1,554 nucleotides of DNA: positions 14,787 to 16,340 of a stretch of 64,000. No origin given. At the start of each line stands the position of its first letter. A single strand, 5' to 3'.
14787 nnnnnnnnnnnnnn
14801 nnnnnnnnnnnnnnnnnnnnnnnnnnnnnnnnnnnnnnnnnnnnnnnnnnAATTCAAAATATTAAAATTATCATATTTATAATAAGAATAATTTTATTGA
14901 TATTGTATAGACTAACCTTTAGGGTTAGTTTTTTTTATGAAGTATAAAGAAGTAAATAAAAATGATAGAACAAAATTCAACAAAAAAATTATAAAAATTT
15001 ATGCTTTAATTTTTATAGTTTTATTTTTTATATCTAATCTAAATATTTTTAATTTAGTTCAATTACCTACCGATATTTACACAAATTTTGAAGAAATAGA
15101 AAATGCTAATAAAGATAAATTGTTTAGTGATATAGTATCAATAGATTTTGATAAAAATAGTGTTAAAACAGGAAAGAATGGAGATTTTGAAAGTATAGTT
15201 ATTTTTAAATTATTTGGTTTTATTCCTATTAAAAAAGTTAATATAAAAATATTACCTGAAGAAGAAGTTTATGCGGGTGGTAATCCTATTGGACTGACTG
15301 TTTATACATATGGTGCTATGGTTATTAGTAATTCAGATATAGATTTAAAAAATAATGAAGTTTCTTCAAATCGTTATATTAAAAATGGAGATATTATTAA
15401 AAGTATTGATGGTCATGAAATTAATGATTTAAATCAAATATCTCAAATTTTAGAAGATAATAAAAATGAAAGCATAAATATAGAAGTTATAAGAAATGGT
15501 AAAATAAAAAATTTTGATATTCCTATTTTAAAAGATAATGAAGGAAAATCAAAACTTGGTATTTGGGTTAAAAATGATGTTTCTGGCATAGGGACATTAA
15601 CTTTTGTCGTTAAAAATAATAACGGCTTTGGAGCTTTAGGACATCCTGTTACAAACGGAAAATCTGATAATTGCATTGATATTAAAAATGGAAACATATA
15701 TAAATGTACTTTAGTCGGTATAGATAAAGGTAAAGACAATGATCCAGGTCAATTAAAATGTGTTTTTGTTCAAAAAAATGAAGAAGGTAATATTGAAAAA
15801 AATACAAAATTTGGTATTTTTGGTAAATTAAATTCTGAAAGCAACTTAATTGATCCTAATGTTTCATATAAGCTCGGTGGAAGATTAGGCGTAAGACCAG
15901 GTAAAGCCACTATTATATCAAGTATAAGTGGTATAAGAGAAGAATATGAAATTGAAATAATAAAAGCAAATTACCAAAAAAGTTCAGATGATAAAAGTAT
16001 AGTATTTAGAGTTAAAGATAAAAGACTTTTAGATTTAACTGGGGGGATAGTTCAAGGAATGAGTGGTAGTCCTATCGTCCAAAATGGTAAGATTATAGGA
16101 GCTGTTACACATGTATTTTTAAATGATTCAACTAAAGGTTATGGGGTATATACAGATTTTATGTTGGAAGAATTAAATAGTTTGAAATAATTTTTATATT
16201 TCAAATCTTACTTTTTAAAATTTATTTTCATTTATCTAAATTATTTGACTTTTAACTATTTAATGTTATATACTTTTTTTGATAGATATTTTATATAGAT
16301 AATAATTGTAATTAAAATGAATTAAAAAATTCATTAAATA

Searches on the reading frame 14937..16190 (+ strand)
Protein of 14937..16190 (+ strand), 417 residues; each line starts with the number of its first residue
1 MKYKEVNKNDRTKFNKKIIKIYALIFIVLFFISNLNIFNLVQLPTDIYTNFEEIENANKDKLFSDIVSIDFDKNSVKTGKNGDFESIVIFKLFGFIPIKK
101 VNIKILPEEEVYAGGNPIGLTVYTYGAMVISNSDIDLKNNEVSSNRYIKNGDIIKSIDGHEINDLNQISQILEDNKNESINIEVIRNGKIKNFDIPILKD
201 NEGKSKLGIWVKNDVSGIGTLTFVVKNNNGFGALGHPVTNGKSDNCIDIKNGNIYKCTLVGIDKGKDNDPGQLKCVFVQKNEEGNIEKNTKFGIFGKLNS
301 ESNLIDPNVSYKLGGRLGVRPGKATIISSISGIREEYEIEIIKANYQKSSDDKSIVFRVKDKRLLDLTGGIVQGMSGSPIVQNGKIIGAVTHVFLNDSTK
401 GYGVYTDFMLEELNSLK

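Call 53: search_protein_families(library=pfam, proteins=[window:14937-16190:+], max_evalue=0.00001)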
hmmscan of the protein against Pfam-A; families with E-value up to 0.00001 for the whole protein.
window:14937-16190:+ (417 aa): 2 families
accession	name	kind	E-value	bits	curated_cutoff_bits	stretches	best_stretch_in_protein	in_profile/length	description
PF05580.18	Peptidase_S55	-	6.4e-72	242.4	25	1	204-410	2-210/210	SpoIVB peptidase S55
PF13180.12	PDZ_2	-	1.8e-07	31.8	27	1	129-196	16-79/80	PDZ domain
